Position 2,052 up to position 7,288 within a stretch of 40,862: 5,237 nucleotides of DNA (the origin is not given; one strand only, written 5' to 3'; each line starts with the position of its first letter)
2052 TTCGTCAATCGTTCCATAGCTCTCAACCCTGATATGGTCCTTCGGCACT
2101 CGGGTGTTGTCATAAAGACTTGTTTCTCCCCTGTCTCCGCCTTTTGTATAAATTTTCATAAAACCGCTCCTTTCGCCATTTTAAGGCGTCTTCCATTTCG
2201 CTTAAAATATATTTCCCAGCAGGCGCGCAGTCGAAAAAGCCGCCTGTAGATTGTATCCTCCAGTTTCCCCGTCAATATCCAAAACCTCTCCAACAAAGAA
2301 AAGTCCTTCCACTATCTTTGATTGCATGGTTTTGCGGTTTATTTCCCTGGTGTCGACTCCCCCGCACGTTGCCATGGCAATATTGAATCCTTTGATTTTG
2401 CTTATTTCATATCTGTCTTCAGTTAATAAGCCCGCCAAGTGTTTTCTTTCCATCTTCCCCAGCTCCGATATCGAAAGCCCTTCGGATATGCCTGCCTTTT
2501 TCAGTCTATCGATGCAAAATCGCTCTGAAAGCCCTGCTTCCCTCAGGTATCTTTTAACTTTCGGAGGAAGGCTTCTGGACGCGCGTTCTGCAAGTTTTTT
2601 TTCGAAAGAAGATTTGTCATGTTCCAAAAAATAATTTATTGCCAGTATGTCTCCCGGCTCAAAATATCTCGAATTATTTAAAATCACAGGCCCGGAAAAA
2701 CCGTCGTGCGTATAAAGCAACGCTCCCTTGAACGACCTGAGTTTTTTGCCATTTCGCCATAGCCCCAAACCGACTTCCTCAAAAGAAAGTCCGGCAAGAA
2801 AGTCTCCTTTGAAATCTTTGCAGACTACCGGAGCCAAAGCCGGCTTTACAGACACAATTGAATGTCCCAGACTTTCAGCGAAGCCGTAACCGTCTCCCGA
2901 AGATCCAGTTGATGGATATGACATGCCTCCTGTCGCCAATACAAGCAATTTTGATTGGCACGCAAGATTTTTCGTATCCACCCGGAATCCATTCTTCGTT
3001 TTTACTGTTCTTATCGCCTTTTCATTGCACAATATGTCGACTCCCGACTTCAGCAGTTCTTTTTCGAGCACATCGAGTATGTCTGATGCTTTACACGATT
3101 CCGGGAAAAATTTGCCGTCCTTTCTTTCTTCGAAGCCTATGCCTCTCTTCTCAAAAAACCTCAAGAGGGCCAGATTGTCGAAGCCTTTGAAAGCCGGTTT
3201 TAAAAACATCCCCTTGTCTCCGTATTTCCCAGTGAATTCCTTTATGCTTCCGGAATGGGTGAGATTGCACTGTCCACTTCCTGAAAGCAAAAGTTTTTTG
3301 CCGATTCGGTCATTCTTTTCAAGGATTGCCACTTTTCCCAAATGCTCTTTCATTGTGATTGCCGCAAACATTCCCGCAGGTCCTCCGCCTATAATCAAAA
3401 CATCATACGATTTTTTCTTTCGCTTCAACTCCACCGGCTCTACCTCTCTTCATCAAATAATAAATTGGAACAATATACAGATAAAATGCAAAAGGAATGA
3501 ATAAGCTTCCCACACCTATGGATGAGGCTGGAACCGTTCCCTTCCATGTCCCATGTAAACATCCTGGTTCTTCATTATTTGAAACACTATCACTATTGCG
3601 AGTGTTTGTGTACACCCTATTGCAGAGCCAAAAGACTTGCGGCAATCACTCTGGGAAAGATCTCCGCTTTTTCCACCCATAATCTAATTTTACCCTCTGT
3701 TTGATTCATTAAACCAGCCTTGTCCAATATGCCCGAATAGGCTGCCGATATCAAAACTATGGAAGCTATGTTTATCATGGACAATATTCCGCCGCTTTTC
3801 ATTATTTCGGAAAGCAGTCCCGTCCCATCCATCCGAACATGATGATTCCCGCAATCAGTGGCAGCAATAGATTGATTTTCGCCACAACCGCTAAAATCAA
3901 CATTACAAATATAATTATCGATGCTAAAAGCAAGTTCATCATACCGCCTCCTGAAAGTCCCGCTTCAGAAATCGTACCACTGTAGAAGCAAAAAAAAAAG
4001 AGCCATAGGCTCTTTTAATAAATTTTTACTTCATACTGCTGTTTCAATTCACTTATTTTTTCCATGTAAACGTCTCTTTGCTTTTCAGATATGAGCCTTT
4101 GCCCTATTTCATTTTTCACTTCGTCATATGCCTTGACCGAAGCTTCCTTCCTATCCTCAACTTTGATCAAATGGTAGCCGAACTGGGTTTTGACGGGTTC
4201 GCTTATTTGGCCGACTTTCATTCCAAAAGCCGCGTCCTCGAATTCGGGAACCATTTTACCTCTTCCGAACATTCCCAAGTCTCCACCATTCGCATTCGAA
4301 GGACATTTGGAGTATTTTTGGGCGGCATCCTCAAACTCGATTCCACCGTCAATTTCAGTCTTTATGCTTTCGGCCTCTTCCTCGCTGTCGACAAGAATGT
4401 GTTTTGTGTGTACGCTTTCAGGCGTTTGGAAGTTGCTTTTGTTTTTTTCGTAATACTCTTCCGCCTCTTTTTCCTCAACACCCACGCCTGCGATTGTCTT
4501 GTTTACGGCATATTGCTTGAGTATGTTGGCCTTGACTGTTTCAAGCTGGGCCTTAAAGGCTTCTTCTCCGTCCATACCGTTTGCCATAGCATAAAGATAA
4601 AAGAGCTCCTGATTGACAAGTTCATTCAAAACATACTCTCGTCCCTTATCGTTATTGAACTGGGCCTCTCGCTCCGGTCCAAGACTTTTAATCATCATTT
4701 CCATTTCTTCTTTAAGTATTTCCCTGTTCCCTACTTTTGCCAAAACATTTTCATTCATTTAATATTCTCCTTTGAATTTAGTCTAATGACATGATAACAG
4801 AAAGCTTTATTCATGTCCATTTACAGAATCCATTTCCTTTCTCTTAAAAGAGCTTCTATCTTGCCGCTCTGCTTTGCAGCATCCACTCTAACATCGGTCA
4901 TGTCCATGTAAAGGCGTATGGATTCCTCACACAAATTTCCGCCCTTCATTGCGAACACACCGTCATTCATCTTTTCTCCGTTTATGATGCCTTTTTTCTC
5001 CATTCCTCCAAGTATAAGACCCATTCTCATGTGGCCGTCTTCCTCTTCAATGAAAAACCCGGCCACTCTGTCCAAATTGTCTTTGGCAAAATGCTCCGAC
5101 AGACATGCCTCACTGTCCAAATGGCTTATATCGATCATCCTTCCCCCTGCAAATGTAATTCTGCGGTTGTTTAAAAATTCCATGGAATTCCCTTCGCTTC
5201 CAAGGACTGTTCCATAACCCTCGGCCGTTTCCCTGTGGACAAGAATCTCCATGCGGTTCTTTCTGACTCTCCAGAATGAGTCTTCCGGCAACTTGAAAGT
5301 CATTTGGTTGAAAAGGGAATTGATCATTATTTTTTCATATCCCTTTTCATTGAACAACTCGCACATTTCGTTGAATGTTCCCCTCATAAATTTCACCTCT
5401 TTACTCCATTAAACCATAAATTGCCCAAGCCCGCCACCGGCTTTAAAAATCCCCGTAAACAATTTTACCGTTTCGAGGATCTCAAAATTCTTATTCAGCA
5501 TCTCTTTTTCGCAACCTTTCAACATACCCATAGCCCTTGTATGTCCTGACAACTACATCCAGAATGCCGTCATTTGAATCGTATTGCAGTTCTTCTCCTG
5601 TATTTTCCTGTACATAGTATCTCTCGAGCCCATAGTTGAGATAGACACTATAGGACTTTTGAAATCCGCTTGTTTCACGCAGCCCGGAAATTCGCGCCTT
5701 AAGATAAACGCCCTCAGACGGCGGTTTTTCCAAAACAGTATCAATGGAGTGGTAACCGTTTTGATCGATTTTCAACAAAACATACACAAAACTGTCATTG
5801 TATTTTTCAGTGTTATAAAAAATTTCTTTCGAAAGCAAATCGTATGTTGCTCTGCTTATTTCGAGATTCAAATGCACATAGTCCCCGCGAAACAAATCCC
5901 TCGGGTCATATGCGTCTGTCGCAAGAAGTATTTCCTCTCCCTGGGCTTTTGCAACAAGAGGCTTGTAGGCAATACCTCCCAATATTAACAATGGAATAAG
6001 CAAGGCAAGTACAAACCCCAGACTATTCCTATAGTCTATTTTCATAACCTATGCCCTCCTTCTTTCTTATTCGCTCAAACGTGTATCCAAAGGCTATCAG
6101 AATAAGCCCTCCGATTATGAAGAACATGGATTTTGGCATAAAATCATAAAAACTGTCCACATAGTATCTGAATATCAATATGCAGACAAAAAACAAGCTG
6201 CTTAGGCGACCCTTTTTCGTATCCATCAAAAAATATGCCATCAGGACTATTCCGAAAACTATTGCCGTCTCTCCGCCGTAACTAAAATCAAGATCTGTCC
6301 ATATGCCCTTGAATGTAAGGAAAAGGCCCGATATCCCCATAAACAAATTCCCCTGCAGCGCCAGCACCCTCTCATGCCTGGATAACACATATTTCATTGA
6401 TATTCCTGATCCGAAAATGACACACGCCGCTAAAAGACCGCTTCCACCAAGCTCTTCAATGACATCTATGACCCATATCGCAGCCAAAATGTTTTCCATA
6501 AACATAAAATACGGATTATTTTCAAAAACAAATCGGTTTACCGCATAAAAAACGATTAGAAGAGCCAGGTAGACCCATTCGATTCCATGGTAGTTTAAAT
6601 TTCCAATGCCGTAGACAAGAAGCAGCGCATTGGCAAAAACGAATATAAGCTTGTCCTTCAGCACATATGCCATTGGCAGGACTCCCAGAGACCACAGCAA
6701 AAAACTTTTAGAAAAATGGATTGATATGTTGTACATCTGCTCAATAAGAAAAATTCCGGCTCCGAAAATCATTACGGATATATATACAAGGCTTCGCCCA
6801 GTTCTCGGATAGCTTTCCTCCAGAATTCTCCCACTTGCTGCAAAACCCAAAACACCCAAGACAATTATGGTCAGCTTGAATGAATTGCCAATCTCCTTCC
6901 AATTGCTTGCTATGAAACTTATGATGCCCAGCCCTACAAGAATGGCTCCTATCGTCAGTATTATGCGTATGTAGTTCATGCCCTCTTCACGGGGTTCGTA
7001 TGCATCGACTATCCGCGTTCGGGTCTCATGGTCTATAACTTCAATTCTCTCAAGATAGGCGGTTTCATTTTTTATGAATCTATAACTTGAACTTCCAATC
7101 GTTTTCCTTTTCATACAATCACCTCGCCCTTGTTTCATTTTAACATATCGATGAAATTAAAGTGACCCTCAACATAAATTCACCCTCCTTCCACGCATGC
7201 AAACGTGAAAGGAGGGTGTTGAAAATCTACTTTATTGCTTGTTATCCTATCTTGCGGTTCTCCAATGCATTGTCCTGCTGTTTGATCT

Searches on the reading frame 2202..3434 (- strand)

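Call 77: search_protein_families(library=pfam, proteins=[window:2202-3434:-], max_evalue=0.0001)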
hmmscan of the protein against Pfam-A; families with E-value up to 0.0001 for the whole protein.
window:2202-3434:- (410 aa): 9 families
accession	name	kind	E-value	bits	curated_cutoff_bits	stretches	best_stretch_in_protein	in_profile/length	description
PF03486.20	HI0933_like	-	1.1e-81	274.3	50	1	11-407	2-242/244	HI0933-like protein Rossmann domain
PF22780.1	HI0933_like_1st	-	6.8e-16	59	27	1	198-351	2-161/165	HI0933-like protein barrel and H2TH domain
PF00890.30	FAD_binding_2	-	7e-11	42.4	20.4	1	11-54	1-44/414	FAD binding domain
PF13738.12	Pyr_redox_3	-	8e-10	38.9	30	0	13-46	1-34/305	Pyridine nucleotide-disulphide oxidoreductase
PF07992.20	Pyr_redox_2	-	9e-09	35.6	26.1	1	10-175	1-114/291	Pyridine nucleotide-disulphide oxidoreductase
PF01266.30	DAO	-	3.2e-07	30.6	27.9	0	11-46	1-36/353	FAD dependent oxidoreductase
PF12831.13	FAD_oxidored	-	2e-06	27.8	27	1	11-154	1-123/416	FAD dependent oxidoreductase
PF01134.28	GIDA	-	4.9e-05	23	22.1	0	11-45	1-36/391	Glucose inhibited division protein A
PF13450.12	NAD_binding_8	-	9.7e-05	23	21.9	0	14-45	1-32/68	NAD(P)-binding Rossmann-like domain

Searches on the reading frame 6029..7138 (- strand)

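Call 77: search_protein_families(library=pfam, proteins=[window:6029-7138:-], max_evalue=0.0001)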
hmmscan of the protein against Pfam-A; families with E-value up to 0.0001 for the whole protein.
window:6029-7138:- (369 aa): 1 family
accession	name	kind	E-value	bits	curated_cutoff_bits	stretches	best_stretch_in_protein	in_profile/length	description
PF09925.14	DUF2157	-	7.2e-37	126.8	32.4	1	33-165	7-145/146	Predicted membrane protein (DUF2157)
